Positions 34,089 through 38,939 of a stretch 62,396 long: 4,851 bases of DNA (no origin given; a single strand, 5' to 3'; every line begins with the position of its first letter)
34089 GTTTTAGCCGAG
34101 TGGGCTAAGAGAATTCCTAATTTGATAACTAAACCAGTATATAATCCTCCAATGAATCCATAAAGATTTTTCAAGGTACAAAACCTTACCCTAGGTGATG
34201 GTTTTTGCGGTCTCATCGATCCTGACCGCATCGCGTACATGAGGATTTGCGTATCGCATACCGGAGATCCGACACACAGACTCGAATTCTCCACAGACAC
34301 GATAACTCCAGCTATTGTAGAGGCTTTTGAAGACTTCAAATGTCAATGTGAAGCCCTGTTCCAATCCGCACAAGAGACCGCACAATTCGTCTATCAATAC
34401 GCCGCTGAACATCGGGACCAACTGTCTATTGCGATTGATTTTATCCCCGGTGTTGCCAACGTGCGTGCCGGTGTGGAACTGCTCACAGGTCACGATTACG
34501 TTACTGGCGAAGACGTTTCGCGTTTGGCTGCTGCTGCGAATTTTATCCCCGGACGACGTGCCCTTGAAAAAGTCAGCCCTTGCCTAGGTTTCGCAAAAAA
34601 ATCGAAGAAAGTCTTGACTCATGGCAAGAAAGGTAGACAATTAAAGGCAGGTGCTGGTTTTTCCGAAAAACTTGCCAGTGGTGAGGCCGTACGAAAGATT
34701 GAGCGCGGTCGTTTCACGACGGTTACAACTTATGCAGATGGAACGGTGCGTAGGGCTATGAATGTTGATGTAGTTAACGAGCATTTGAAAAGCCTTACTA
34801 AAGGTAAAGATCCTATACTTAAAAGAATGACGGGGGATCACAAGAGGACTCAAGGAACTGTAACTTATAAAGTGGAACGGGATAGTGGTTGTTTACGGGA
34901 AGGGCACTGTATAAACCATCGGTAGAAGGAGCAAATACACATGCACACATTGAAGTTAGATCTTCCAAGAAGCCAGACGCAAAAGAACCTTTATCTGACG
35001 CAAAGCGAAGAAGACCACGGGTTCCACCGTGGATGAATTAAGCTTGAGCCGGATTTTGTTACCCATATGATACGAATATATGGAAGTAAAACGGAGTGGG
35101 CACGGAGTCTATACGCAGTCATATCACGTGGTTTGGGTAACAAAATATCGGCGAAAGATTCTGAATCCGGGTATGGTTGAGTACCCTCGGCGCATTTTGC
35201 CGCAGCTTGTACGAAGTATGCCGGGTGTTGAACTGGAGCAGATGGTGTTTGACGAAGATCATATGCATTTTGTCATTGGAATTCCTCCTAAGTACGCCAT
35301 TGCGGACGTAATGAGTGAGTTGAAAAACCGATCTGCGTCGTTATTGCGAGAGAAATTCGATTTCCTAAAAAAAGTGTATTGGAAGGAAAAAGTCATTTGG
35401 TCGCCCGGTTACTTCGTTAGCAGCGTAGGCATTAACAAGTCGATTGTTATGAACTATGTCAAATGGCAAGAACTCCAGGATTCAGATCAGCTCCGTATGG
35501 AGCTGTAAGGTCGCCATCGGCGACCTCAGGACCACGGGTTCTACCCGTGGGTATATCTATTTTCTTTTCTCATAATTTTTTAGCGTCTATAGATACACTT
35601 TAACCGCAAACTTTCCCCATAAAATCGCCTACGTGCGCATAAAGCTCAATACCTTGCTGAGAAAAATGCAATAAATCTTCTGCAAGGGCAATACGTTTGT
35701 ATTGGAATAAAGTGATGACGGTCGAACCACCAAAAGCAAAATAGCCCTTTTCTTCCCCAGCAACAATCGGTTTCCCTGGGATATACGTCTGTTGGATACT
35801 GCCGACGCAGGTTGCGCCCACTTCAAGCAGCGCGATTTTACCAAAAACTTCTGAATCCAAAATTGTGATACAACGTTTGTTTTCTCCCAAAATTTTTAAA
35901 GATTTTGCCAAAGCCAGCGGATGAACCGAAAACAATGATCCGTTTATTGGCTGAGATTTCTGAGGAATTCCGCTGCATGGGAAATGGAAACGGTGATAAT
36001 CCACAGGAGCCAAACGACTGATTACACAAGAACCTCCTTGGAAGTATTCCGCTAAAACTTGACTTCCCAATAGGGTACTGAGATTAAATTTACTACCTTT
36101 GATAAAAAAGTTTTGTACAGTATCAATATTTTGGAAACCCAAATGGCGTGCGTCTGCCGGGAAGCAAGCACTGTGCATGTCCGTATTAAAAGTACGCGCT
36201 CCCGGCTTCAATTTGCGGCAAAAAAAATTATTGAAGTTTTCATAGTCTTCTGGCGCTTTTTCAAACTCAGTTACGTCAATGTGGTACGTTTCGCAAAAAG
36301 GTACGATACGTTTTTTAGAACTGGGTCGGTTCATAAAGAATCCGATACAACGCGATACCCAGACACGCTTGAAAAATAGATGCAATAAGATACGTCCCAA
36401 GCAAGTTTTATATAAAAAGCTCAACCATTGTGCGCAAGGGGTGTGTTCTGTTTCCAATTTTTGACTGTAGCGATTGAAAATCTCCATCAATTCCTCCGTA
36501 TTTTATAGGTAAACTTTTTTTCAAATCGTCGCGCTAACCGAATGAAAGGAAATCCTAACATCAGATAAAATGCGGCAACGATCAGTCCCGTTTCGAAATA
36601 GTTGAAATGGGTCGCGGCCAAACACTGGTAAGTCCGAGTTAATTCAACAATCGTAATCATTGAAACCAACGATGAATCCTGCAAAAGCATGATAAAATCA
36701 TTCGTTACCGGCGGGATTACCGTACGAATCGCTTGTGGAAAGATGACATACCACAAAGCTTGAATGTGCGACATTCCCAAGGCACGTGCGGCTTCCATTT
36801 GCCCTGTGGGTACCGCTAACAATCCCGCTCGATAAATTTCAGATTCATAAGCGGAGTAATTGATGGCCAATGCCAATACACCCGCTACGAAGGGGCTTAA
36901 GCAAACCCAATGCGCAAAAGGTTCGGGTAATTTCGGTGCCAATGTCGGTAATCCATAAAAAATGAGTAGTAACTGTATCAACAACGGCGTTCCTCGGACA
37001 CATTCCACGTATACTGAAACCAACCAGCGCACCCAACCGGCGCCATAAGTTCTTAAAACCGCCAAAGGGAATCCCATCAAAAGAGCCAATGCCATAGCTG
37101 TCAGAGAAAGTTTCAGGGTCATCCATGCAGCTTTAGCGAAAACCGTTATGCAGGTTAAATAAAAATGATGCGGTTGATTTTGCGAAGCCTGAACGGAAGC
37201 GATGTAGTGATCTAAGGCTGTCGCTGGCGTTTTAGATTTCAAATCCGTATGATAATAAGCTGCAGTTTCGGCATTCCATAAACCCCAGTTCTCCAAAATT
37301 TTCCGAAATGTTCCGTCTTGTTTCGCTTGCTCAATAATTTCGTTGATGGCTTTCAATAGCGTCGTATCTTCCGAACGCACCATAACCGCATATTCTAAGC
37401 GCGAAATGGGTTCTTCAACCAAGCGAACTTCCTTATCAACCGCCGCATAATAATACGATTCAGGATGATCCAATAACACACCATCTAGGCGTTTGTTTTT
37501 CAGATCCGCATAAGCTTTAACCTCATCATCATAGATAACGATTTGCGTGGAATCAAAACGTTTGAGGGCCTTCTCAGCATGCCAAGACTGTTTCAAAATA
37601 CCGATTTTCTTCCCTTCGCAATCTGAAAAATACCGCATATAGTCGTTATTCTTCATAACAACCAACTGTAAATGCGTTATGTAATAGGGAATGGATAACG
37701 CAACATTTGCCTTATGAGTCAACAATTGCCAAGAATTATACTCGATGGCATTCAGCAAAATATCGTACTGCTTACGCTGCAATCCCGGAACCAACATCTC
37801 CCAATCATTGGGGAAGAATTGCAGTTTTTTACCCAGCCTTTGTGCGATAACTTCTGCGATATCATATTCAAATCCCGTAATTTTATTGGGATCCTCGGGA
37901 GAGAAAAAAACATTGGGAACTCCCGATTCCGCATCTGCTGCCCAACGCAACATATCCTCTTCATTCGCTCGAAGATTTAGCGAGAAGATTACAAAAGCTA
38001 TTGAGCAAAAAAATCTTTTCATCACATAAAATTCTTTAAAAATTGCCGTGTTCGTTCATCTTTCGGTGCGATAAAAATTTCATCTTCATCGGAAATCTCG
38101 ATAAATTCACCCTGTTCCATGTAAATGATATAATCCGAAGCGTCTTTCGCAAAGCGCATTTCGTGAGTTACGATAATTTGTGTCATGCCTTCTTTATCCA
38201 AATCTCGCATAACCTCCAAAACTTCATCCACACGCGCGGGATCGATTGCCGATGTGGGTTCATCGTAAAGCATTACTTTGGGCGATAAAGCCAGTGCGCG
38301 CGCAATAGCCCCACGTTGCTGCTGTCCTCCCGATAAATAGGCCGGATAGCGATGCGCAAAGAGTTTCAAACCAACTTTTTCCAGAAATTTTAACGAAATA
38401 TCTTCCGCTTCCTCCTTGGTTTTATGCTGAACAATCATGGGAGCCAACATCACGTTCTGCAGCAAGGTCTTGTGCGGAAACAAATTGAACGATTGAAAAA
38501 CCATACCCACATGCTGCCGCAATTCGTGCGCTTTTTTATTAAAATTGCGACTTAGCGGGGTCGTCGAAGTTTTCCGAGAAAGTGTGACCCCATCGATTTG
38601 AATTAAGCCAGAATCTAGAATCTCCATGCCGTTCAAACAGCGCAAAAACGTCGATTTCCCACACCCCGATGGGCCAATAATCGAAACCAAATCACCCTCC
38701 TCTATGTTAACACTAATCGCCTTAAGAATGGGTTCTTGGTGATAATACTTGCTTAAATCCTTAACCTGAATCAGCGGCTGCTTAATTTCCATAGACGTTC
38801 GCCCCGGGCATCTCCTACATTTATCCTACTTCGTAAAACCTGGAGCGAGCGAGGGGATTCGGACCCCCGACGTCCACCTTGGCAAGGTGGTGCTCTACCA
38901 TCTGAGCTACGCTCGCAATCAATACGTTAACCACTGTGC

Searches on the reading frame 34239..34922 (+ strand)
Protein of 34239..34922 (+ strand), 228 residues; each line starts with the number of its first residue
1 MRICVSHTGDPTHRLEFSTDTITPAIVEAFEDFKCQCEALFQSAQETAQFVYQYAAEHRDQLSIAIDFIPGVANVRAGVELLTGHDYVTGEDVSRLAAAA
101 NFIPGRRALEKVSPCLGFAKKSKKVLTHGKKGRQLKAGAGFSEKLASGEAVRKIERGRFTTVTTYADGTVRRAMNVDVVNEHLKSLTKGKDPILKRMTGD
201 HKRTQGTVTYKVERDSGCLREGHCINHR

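Call 5: search_protein_families(library=pfam, proteins=[window:34239-34922:+], max_evalue=1)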
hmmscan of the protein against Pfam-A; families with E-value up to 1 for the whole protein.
window:34239-34922:+ (228 aa): 2 families
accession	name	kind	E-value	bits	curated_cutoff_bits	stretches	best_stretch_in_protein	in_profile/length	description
PF14449.11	PT-TG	-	4e-13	49.6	23.5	1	61-126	4-61/68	Pre-toxin TG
PF24036.1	DUF7345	-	0.11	13.1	27.5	0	141-183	32-74/132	Domain of unknown function (DUF7345)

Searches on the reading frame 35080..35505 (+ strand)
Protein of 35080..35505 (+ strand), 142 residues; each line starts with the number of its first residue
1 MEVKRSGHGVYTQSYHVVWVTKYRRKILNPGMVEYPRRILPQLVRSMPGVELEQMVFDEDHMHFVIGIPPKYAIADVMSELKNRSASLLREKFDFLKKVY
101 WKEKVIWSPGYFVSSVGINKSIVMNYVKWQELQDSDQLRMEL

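Call 5: search_protein_families(library=pfam, proteins=[window:35080-35505:+], max_evalue=1)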
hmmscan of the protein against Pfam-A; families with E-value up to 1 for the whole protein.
window:35080-35505:+ (142 aa): 1 family
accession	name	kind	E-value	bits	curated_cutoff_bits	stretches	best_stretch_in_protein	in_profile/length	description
PF01797.21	Y1_Tnp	-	2.3e-29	102.4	23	1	10-129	2-120/121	Transposase IS200 like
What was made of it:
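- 34990..35563 (+): IS200-type element with a Y1 transposase ORF at 35080..35508. It truncates the orphan cassette. Y1_Tnp (PF01797) matches at E=2.3e-29 (call 5).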

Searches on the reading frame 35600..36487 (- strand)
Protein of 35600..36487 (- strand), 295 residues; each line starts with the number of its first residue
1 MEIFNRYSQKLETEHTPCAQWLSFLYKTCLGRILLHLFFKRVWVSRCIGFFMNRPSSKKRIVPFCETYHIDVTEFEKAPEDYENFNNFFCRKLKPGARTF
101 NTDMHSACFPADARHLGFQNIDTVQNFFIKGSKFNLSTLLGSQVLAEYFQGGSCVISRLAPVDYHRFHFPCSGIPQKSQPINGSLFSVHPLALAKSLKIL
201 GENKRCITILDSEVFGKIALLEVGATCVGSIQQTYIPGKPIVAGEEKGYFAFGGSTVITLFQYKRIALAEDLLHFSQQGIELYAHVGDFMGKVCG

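Call 7: search_protein_families(library=pfam, proteins=[window:35600-36487:-], max_evalue=0.01)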
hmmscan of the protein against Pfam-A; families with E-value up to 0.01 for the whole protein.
window:35600-36487:- (295 aa): 1 family
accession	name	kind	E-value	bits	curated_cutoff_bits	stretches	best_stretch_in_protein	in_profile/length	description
PF02666.20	PS_Dcarbxylase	-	1.2e-49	169.2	22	1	85-267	1-178/198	Phosphatidylserine decarboxylase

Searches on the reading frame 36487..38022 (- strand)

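Call 7: search_protein_families(library=pfam, proteins=[window:36487-38022:-], max_evalue=0.01)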
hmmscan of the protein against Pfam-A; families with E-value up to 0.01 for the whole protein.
window:36487-38022:- (511 aa): 2 families
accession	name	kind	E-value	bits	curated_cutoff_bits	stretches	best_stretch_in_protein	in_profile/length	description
PF00497.25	SBP_bac_3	-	5e-24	85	26.4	1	43-247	16-130/132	Bacterial extracellular solute-binding proteins, family 3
PF00528.27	BPD_transp_1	-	2e-21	77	26.4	1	314-504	2-182/184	Binding-protein-dependent transport system inner membrane component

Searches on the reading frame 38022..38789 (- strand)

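Call 7: search_protein_families(library=pfam, proteins=[window:38022-38789:-], max_evalue=0.01)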
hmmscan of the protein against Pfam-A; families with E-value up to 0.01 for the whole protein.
window:38022-38789:- (255 aa): 9 families
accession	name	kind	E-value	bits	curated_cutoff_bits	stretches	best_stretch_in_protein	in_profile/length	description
PF00005.33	ABC_tran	-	2.6e-34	119.2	25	1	22-180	1-137/137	ABC transporter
PF13304.12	AAA_21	-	4.3e-09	37.3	27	2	159-208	245-296/304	AAA domain, putative AbiEii toxin, Type IV TA system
PF02463.25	SMC_N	-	3.6e-06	27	40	1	106-221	135-209/220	RecF/RecN/SMC N terminal domain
PF13401.12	AAA_22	-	0.0013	19.5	27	0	34-88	7-59/130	AAA domain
PF09818.15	ABC_ATPase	-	0.0024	17.4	23.2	0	153-234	159-241/283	P-loop domain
PF03215.21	Rad17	-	0.0025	18.2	23.8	1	21-54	34-67/186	Rad17 P-loop domain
PF13476.12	AAA_23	-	0.003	18.7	27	0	33-53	20-40/201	AAA domain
PF03193.22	RsgA_GTPase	-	0.0052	17.1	30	1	22-61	97-135/174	RsgA GTPase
PF13555.12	AAA_29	-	0.0072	16.5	27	0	27-49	17-39/61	P-loop containing region of AAA domain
